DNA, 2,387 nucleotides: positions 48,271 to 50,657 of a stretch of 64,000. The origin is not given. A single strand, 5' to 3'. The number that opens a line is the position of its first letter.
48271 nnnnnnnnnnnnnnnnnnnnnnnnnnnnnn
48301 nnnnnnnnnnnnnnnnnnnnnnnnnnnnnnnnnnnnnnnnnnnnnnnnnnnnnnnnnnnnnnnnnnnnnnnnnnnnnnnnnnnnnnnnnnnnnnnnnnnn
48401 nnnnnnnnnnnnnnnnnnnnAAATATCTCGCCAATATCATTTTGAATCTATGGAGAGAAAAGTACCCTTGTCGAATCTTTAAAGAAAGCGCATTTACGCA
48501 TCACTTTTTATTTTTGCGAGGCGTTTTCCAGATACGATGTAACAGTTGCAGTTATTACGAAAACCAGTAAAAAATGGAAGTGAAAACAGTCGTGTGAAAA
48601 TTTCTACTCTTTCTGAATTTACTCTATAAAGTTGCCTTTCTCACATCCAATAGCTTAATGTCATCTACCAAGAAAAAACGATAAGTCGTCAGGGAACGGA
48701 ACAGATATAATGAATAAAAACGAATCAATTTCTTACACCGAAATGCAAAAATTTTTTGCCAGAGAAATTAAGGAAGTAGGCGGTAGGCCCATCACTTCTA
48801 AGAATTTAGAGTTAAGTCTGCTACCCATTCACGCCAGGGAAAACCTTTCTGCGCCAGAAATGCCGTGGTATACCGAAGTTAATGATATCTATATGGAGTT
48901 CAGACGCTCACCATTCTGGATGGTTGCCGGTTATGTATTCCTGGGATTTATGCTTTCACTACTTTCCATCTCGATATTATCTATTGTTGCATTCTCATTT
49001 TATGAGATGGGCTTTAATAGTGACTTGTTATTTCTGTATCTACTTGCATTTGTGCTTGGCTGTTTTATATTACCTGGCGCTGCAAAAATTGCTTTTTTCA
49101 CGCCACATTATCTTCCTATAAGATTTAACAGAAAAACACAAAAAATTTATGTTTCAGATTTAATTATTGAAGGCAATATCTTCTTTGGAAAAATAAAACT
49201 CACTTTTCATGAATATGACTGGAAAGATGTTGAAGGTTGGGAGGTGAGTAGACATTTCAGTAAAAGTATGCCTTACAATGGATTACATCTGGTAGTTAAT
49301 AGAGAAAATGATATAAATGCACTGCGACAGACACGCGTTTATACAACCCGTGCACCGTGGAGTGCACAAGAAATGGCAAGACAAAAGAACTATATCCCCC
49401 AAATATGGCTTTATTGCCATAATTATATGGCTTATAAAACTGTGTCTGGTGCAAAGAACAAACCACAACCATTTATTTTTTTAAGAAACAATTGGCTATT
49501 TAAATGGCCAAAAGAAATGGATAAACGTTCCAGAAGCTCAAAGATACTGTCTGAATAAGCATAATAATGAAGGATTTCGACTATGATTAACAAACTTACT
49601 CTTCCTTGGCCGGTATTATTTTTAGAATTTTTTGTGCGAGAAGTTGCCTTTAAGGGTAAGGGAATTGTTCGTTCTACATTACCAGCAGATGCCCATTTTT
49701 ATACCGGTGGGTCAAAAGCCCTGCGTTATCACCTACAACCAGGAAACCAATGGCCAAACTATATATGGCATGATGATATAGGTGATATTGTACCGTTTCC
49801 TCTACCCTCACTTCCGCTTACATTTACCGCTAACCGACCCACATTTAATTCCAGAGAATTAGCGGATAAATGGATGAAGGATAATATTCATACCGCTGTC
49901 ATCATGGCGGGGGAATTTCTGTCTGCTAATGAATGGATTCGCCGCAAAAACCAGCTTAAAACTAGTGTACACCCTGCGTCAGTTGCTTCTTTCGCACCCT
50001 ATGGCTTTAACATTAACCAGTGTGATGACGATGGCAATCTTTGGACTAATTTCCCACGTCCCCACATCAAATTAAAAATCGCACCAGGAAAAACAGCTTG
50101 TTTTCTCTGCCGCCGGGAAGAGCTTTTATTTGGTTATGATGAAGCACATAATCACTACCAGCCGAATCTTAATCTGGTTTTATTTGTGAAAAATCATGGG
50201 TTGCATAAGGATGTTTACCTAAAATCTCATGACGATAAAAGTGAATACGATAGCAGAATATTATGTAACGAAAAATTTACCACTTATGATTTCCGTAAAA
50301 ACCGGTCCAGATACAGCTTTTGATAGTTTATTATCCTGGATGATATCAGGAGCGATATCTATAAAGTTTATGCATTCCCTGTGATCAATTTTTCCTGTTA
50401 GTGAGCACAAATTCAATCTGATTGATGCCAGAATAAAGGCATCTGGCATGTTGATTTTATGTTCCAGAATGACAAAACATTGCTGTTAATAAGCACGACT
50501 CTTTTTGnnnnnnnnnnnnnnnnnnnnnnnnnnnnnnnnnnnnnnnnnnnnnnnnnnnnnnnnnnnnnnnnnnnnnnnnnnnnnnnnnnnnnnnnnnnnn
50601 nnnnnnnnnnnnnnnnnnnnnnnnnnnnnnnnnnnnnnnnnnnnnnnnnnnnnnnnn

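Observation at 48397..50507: AT-rich two-gene insert (membrane protein + soluble protein) between two paralogous RHH regulator genes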

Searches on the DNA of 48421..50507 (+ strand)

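Call 3: search_dna_similar(query=window:48421-50507:+, collection=ecoli_genomes, mode=near, max_rows=25)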
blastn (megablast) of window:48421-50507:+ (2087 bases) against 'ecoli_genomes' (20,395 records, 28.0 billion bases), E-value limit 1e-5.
Records with a match: 4737; places in all: 4737; records where one place covers at least 80% of the query: 564.
Genomes with a match: 4737 of 5426; with a place that covers at least 80% of the query: 564. Places per genome that has any: lowest 1, median 1, highest 1. On chromosomes: 4735 places; on plasmids: 2.
Best place of each record, by identity: >=99% 566; 95-99% 3670; 90-95% 444; 80-90% 57.
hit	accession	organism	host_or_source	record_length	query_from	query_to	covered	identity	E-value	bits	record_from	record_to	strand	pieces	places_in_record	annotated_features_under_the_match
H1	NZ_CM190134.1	Escherichia coli strain 23366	Homo sapiens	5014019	1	2087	100%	100.0%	0e+0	3872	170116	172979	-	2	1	hypothetical protein | IS1 family transposase | DUF6708 domain-containing protein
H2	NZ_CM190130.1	Escherichia coli strain 23779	Homo sapiens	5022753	1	2087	100%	100.0%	0e+0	3872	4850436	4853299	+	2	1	hypothetical protein | IS1 family transposase | DUF6708 domain-containing protein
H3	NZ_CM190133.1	Escherichia coli strain 23555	Homo sapiens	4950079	1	2087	100%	100.0%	0e+0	3871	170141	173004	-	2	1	hypothetical protein (x2) | IS1 family transposase | DUF6708 domain-containing protein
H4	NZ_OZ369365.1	Escherichia coli strain Esc30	not applicable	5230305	1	2087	100%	100.0%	0e+0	3871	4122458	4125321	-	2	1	DUF6708 domain-containing protein | hypothetical protein | IS1-like element IS1B family transposase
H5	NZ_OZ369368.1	Escherichia coli strain Esc31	not applicable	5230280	1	2087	100%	100.0%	0e+0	3871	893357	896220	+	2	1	DUF6708 domain-containing protein | hypothetical protein | IS1-like element IS1B family transposase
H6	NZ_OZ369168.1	Escherichia coli strain BLSE177-2012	Homo sapiens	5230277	1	2087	100%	100.0%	0e+0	3871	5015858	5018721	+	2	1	DUF6708 domain-containing protein | hypothetical protein | IS1-like element IS1B family transposase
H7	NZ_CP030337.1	Escherichia coli strain AR_451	missing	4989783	1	2087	100%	100.0%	0e+0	3870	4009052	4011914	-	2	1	DUF6708 domain-containing protein | hypothetical protein | IS1 family transposase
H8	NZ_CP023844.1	Escherichia coli strain 4/1-1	Homo sapiens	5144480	1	2087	100%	100.0%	0e+0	3855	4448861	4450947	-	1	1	DUF6708 domain-containing protein | hypothetical protein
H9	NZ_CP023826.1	Escherichia coli strain 4/4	Homo sapiens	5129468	1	2087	100%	100.0%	0e+0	3855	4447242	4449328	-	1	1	DUF6708 domain-containing protein | hypothetical protein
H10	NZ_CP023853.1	Escherichia coli strain 2/0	Homo sapiens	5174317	1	2087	100%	100.0%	0e+0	3855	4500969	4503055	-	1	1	DUF6708 domain-containing protein | hypothetical protein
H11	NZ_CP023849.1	Escherichia coli strain 4/0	Homo sapiens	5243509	1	2087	100%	100.0%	0e+0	3855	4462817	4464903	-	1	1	DUF6708 domain-containing protein | hypothetical protein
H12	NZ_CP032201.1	Escherichia coli strain AR_0086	missing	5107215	1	2087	100%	100.0%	0e+0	3855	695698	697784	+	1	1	DUF6708 domain-containing protein | hypothetical protein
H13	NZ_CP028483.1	Escherichia coli strain E41-1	Homo sapiens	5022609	1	2087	100%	100.0%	0e+0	3855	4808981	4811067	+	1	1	DUF6708 domain-containing protein | hypothetical protein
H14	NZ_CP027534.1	Escherichia coli strain AR_0081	missing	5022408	1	2087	100%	100.0%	0e+0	3855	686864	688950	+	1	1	DUF6708 domain-containing protein | hypothetical protein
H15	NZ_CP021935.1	Escherichia coli strain AR_0055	missing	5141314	1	2087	100%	100.0%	0e+0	3855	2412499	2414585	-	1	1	DUF6708 domain-containing protein | hypothetical protein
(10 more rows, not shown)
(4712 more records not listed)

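Call 10: get_annotated_region(hit=H8, flank=6000)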
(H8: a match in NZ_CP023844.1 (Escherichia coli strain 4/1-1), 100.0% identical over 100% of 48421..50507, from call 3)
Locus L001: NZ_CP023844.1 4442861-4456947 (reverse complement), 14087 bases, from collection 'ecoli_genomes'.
description: Escherichia coli strain 4/1-1 chromosome, complete genome
organism: Escherichia coli strain 4/1-1 (NCBI taxid 562)
replicon: chromosome; assembly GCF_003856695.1
host: Homo sapiens; source: feces; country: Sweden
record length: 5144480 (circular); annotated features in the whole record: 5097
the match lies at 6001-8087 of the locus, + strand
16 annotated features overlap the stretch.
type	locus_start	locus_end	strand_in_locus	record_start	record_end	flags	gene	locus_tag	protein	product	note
CDS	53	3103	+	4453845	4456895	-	fdnG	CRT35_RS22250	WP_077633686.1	formate dehydrogenase-N subunit alpha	-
CDS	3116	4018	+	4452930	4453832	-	fdoH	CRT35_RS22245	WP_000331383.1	formate dehydrogenase O subunit beta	-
CDS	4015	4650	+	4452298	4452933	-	fdoI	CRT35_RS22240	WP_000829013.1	formate dehydrogenase cytochrome b556 subunit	-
CDS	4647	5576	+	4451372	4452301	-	fdhE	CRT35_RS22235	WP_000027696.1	formate dehydrogenase accessory protein FdhE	-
CDS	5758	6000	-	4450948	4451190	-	-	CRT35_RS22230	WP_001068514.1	CopG family transcriptional regulator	-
CDS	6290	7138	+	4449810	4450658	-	-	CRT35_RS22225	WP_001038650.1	DUF6708 domain-containing protein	-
CDS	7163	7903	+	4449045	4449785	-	-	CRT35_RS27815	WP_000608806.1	hypothetical protein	-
CDS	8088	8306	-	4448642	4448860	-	-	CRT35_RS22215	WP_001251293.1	CopG family transcriptional regulator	-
CDS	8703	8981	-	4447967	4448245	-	-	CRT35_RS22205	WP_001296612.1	hypothetical protein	-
CDS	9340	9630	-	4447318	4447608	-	nadS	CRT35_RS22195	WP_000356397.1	NadS family protein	-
CDS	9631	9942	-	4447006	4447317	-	-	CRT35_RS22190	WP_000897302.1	hypothetical protein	-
CDS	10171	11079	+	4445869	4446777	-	-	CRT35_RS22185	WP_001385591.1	alpha/beta hydrolase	-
CDS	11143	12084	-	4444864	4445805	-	fabY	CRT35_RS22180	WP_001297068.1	fatty acid biosynthesis protein FabY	-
CDS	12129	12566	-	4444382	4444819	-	dtd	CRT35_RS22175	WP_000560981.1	D-aminoacyl-tRNA deacylase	-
CDS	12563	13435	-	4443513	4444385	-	yihY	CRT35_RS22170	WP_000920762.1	virulence factor BrkB family protein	-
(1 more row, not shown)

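Call 46: search_dna_similar(query=window:48710-49558:+, collection=ecoli_genomes, mode=distant, rows=spread, max_rows=30)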
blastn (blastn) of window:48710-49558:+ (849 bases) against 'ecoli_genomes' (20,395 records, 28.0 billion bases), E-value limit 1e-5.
Records with a match: 564; places in all: 564; records where one place covers at least 80% of the query: 564.
Genomes with a match: 564 of 5426; with a place that covers at least 80% of the query: 564. Places per genome that has any: lowest 1, median 1, highest 1. On chromosomes: 562 places; on plasmids: 2.
Best place of each record, by identity: >=99% 564.
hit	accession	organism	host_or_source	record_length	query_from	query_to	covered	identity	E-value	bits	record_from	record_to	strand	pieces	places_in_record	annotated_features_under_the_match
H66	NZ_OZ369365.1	Escherichia coli strain Esc30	not applicable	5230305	1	849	100%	100.0%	0e+0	1549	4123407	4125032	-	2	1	DUF6708 domain-containing protein | IS1-like element IS1B family transposase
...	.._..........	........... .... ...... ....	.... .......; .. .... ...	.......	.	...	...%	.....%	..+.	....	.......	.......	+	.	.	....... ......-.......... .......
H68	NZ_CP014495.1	Escherichia coli strain SaT040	Homo sapiens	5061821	1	849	100%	100.0%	0e+0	1532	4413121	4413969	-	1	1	DUF6708 domain-containing protein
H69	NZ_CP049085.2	Escherichia coli strain p4A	Homo sapiens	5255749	1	849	100%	100.0%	0e+0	1532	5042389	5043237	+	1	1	DUF6708 domain-containing protein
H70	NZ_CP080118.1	Escherichia coli strain M70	Homo sapiens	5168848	1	849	100%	100.0%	0e+0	1532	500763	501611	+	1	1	DUF6708 domain-containing protein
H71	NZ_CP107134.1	Escherichia coli strain S6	human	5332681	1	849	100%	100.0%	0e+0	1532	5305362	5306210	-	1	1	DUF6708 domain-containing protein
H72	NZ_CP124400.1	Escherichia coli strain AVS0528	wastewater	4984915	1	849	100%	100.0%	0e+0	1532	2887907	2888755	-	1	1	DUF6708 domain-containing protein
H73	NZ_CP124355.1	Escherichia coli strain AVS0171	environmental-WWTP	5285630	1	849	100%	100.0%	0e+0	1532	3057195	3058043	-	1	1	DUF6708 domain-containing protein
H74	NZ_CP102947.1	Escherichia coli strain SCAID WND1-2022 (119)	Homo sapiens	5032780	1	849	100%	100.0%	0e+0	1532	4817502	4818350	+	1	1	DUF6708 domain-containing protein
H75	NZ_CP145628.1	Escherichia coli strain S1-THA-01-A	Homo sapiens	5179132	1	849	100%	100.0%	0e+0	1532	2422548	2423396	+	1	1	DUF6708 domain-containing protein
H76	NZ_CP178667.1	Escherichia coli strain VTB96937v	Chicken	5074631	1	849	100%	100.0%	0e+0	1532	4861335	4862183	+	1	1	DUF6708 domain-containing protein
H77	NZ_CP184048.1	Escherichia coli strain 1442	Homo sapiens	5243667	1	849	100%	100.0%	0e+0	1532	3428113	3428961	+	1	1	DUF6708 domain-containing protein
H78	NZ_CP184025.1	Escherichia coli strain 1435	Homo sapiens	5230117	1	849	100%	100.0%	0e+0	1532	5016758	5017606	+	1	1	DUF6708 domain-containing protein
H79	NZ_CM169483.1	Escherichia coli strain EC17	Homo sapiens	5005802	1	849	100%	100.0%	0e+0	1532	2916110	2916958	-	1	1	DUF6708 domain-containing protein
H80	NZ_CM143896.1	Escherichia coli strain E24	Homo sapiens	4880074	1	849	100%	100.0%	0e+0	1532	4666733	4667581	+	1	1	DUF6708 domain-containing protein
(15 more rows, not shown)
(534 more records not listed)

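Call 85: search_dna_similar(query=L031:6001-8700:+, collection=ecoli_genomes, mode=near, max_rows=12, rows=spread)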
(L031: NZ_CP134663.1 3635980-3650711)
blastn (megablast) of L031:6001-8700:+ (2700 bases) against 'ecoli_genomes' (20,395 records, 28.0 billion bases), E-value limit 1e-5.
Records with a match: 5414; places in all: 5421; records where one place covers at least 80% of the query: 2.
Genomes with a match: 5414 of 5426; with a place that covers at least 80% of the query: 2. Places per genome that has any: lowest 1, median 1, highest 2. On chromosomes: 5421 places; on plasmids: 0.
Best place of each record, by identity: >=99% 2137; 95-99% 3277.
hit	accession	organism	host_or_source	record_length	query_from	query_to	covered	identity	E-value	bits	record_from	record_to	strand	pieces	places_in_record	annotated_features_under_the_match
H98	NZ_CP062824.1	Escherichia coli O169:H41 strain Res13-Lact-PER13-34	Sus scrofa domesticus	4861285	1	2700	100%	100.0%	0e+0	4987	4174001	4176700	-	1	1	rpoS: RNA polymerase sigma factor RpoS | hypothetical protein | MarR family winged helix-turn-helix transcriptional regulator | non-oxidative hydroxyarylic acid decarboxylases subunit B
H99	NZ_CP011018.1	Escherichia coli strain CI5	Homo sapiens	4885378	1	2700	62%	97.9%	0e+0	2899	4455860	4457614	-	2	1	rpoS: RNA polymerase sigma factor RpoS | MarR family winged helix-turn-helix transcriptional regulator | non-oxidative hydroxyarylic acid decarboxylases subunit B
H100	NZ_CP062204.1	Escherichia coli strain C311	Cow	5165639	1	2700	62%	97.8%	0e+0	2893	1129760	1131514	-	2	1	rpoS: RNA polymerase sigma factor RpoS | MarR family winged helix-turn-helix transcriptional regulator | non-oxidative hydroxyarylic acid decarboxylases subunit B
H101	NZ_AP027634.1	Escherichia coli strain PSJ-22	Homo sapiens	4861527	1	2700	62%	97.7%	0e+0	2882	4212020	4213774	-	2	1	rpoS: RNA polymerase sigma factor RpoS | MarR family winged helix-turn-helix transcriptional regulator | non-oxidative hydroxyarylic acid decarboxylases subunit B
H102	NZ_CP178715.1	Escherichia coli strain VTB96959v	Chicken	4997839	1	2700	62%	97.0%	0e+0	2826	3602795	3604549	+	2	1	rpoS: RNA polymerase sigma factor RpoS | MarR family winged helix-turn-helix transcriptional regulator | non-oxidative hydroxyarylic acid decarboxylases subunit B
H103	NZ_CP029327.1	Escherichia coli strain A37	Notomys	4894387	1759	2700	35%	99.2%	0e+0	1696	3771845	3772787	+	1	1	rpoS: RNA polymerase sigma factor RpoS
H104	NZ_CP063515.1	Escherichia coli strain EH01-18-04-A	Homo sapiens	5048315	1759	2700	35%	98.8%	0e+0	1679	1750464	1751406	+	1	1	rpoS: RNA polymerase sigma factor RpoS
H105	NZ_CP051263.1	Escherichia coli CFT073 strain CFT073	missing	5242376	1759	2700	35%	98.6%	0e+0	1674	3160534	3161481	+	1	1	rpoS: RNA polymerase sigma factor RpoS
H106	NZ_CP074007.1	Escherichia coli strain PD4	Pig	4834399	1766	2700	35%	99.1%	0e+0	1683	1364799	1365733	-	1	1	rpoS: RNA polymerase sigma factor RpoS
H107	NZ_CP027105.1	Escherichia coli strain RM14721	dog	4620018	1766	2700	35%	99.0%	0e+0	1677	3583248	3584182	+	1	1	rpoS: RNA polymerase sigma factor RpoS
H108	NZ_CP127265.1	Escherichia coli TW14425 strain TW14425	Homo sapiens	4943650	1766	2700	35%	99.0%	0e+0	1677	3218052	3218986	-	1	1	rpoS: RNA polymerase sigma factor RpoS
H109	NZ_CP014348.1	Escherichia coli str. K-12 substr. MG1655 strain JW5437-1 ...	laboratory strain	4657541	1766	1832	2%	100.0%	2e-24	124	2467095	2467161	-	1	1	none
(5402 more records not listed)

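Call 107: search_dna_similar(query=L030:4235-7297:+, collection=ecoli_genomes, mode=distant, max_rows=15)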
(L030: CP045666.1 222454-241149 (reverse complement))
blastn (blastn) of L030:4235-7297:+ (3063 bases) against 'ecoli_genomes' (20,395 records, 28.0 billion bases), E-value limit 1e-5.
No match.
